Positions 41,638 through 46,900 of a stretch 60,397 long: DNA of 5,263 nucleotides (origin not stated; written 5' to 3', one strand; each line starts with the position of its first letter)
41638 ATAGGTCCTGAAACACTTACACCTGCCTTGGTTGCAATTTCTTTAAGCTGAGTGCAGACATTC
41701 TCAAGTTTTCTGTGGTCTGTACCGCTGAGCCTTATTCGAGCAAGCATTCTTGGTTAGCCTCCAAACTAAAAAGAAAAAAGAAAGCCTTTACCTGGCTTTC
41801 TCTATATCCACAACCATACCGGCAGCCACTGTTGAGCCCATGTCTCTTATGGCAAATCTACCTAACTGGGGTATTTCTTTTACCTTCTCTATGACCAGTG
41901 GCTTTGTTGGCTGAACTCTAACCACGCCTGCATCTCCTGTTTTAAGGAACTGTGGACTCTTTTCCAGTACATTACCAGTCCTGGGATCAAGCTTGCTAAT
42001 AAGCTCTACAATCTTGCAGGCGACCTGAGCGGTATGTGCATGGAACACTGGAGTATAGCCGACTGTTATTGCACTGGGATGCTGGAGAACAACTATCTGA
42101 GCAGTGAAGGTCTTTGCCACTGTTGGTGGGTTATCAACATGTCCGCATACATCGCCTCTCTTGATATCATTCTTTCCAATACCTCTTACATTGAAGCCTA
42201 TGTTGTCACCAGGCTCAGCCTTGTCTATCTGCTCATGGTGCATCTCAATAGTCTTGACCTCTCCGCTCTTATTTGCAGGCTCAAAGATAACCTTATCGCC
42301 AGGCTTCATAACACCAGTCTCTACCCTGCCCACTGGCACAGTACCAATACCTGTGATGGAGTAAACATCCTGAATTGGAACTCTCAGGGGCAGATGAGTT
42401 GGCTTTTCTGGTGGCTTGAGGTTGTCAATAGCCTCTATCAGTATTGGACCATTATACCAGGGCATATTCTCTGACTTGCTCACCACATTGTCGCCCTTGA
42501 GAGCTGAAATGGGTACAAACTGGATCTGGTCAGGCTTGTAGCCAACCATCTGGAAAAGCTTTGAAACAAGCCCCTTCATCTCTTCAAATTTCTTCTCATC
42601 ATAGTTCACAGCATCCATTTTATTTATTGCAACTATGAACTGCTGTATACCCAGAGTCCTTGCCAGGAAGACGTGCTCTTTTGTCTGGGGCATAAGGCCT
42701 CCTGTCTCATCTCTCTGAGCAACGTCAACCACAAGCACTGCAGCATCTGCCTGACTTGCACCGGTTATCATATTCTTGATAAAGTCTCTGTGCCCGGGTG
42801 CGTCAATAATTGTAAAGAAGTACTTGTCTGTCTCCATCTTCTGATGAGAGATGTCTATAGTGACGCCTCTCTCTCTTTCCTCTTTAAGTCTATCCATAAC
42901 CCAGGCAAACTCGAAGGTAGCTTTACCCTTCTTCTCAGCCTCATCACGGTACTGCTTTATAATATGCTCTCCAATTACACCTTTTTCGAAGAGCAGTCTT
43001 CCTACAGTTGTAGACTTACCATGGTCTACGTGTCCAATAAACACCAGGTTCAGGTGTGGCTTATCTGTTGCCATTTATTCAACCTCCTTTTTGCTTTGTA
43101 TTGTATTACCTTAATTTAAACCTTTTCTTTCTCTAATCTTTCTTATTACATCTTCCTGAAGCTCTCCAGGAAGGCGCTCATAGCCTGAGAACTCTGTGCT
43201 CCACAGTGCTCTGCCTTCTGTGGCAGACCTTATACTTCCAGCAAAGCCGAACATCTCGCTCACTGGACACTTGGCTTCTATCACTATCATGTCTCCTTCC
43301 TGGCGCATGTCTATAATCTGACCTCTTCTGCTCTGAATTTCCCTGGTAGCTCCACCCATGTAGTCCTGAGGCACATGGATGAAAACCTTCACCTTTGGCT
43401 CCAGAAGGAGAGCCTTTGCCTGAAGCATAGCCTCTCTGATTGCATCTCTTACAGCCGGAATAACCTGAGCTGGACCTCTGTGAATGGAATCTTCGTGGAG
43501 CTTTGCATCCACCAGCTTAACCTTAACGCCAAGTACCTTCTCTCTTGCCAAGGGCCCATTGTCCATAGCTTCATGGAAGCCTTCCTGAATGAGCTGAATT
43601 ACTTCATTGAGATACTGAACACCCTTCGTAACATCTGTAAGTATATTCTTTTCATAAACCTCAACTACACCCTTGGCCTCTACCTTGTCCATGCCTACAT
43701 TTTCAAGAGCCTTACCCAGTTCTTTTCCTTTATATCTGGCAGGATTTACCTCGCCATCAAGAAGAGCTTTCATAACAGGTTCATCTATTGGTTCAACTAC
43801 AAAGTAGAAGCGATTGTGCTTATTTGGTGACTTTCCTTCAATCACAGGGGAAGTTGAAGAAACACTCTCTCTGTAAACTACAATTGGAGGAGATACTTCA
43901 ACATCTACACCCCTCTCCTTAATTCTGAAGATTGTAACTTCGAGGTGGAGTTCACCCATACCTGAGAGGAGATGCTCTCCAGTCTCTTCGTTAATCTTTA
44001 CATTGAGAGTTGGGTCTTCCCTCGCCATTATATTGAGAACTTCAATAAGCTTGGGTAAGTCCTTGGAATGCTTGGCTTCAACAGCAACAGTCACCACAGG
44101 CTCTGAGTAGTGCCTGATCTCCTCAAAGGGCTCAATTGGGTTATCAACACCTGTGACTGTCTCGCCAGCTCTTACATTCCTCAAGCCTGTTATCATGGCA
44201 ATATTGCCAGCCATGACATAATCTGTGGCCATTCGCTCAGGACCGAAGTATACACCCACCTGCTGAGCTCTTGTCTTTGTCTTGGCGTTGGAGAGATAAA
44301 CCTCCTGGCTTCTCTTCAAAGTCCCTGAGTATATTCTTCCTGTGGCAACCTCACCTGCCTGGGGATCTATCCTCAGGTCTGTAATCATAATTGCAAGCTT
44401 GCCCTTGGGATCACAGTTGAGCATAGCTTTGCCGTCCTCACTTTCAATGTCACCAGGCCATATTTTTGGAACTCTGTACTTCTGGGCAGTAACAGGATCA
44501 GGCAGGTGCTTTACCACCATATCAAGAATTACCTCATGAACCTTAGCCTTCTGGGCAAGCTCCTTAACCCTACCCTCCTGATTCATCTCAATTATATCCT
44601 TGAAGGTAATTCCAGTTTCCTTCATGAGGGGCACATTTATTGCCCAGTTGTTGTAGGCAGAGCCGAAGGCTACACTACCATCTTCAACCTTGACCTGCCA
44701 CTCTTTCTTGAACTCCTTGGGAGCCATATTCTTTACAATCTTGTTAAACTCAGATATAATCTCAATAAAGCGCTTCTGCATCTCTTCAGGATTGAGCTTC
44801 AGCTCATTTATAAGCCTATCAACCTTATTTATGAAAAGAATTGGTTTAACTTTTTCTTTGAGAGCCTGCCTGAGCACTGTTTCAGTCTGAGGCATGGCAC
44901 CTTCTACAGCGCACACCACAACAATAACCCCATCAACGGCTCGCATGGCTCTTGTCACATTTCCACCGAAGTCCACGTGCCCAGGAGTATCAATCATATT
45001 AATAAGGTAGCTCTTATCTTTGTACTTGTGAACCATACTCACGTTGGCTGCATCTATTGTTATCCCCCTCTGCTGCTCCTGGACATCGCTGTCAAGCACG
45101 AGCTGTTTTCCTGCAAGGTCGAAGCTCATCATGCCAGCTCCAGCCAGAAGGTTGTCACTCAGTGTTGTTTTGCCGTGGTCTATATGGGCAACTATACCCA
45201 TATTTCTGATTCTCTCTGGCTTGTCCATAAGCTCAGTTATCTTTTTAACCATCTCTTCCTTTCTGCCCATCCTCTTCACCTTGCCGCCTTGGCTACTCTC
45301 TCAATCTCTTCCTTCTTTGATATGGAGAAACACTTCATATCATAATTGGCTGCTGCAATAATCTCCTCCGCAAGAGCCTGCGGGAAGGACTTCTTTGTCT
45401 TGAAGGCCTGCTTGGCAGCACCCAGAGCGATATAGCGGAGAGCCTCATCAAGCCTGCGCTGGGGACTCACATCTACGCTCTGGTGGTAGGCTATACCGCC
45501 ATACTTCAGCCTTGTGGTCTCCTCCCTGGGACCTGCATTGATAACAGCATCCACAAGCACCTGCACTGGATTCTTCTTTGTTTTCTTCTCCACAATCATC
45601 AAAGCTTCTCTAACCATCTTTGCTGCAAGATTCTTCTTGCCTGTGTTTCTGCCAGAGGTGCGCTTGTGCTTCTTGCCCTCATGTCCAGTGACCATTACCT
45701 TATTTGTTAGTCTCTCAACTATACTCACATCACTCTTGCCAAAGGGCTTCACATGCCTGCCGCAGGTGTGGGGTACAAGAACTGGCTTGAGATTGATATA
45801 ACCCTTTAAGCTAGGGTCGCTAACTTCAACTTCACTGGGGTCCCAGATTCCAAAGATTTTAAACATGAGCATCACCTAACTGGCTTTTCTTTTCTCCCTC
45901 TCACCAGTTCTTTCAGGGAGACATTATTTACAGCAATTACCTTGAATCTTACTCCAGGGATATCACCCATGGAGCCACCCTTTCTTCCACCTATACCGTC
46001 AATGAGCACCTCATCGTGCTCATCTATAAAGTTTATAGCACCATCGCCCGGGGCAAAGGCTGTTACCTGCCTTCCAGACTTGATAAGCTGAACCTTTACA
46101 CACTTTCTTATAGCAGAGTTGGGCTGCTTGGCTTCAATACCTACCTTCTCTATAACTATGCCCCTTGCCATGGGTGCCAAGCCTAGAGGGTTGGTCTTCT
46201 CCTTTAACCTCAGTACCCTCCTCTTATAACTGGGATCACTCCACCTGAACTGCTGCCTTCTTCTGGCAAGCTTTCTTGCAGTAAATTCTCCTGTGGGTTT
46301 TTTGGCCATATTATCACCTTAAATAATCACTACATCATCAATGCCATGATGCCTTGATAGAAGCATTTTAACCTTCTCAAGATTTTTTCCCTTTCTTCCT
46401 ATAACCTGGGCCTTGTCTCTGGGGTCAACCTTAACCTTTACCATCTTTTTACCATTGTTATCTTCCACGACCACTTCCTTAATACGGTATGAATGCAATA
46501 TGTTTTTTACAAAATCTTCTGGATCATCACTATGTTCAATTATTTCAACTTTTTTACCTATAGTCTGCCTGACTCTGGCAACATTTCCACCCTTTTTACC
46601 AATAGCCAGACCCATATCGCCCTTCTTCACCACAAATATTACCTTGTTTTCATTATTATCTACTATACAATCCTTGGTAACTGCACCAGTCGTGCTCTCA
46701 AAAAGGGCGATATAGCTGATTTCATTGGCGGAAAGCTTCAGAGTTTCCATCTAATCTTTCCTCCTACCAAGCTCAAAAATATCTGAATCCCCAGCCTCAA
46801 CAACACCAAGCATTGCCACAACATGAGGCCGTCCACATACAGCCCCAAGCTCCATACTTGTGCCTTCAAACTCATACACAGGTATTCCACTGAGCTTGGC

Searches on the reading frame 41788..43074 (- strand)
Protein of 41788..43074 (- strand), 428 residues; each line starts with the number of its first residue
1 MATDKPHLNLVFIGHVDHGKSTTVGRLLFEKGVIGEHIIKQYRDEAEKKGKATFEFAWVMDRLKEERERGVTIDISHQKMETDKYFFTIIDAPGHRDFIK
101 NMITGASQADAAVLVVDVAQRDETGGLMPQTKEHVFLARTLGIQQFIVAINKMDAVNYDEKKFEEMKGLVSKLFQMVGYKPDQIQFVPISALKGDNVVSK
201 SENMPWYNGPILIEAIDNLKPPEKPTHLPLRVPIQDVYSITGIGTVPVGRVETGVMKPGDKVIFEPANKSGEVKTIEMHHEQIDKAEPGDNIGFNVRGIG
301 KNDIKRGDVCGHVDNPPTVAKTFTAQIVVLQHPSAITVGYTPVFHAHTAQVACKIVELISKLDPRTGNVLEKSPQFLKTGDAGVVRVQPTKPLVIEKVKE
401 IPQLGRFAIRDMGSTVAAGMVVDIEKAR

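Call 75: search_protein_families(library=pfam, proteins=[window:41788-43074:-], max_evalue=0.0001)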
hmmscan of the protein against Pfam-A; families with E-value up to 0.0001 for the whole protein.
window:41788-43074:- (428 aa): 6 families
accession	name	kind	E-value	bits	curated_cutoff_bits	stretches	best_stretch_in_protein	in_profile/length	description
PF00009.33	GTP_EFTU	-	1.4e-58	198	26.5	1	5-219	1-185/188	Elongation factor Tu GTP binding domain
PF22594.2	GTP-eEF1A_C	-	5.8e-39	133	27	1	323-421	2-100/101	GTP-eEF1A C-terminal domain-like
PF03143.23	GTP_EFTU_D3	-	3.5e-30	104.9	27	1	317-424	2-105/106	Elongation factor Tu C-terminal domain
PF03144.31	GTP_EFTU_D2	-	1.4e-20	73.9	30.3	1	244-310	1-72/73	Elongation factor Tu domain 2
PF01926.29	MMR_HSR1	-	1.7e-06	28.5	21.9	0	50-152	11-113/113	50S ribosome-binding GTPase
PF14578.12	GTP_EFTU_D4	-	4.5e-06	26.9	23.8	1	248-309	21-84/86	Elongation factor Tu domain 4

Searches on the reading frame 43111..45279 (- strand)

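Call 75: search_protein_families(library=pfam, proteins=[window:43111-45279:-], max_evalue=0.0001)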
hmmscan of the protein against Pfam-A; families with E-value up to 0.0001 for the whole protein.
window:43111-45279:- (722 aa): 6 families
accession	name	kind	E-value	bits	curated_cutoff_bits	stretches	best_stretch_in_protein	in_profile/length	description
PF00009.33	GTP_EFTU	-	8.3e-57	192.3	26.5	1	22-260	1-187/188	Elongation factor Tu GTP binding domain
PF03764.24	EFG_IV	-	2.9e-29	101.7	24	1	523-622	19-121/121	Elongation factor G, domain IV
PF00679.30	EFG_C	-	2.3e-27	95.3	27.9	1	625-710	2-88/89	Elongation factor G C-terminus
PF14492.12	EFG_III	-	8.2e-25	87.1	27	1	392-463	2-74/75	Elongation Factor G, domain III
PF03144.31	GTP_EFTU_D2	-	1.6e-12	48.1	30.3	1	309-376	1-73/73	Elongation factor Tu domain 2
PF22042.2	EF-G_D2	-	1.1e-11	45.1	27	1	297-376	4-82/84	Elongation factor G domain 2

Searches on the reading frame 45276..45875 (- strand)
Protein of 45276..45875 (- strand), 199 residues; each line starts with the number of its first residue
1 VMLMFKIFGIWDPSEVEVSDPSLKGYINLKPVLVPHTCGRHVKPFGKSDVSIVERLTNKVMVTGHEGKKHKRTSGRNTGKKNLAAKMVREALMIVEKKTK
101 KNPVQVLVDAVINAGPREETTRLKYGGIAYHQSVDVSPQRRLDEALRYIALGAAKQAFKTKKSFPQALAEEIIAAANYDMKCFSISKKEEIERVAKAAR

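Call 75: search_protein_families(library=pfam, proteins=[window:45276-45875:-], max_evalue=0.0001)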
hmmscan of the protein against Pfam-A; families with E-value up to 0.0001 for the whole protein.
window:45276-45875:- (199 aa): 1 family
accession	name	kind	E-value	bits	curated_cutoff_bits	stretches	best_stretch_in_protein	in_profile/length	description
PF00177.27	Ribosomal_S7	-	3.8e-42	143.8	24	1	26-199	4-148/148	Ribosomal protein S7p/S5e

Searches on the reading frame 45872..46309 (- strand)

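Call 76: search_protein_families(library=pfam, proteins=[window:45872-46309:-], max_evalue=0.0001)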
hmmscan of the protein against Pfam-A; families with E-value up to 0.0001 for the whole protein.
window:45872-46309:- (145 aa): 1 family
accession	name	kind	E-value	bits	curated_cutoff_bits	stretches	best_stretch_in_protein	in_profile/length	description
PF00164.32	Ribosom_S12_S23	-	1.1e-48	164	22.3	1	36-144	2-109/110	Ribosomal protein S12/S23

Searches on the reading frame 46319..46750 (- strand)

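Call 76: search_protein_families(library=pfam, proteins=[window:46319-46750:-], max_evalue=0.0001)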
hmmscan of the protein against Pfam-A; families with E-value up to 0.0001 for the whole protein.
window:46319-46750:- (143 aa): 4 families
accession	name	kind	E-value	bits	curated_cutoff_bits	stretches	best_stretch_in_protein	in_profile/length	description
PF07650.23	KH_2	-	1.4e-17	63.7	22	1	14-74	4-64/78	KH domain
PF13184.12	KH_5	-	5e-14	52.6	27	1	34-94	2-68/69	NusA-like KH domain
PF13083.13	KH_KhpA-B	-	2.4e-11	43.8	32.1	1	78-132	5-59/73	KhpA/KhpB, KH domain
PF00013.35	KH_1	-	1.8e-06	28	21.5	0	39-79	4-46/66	KH domain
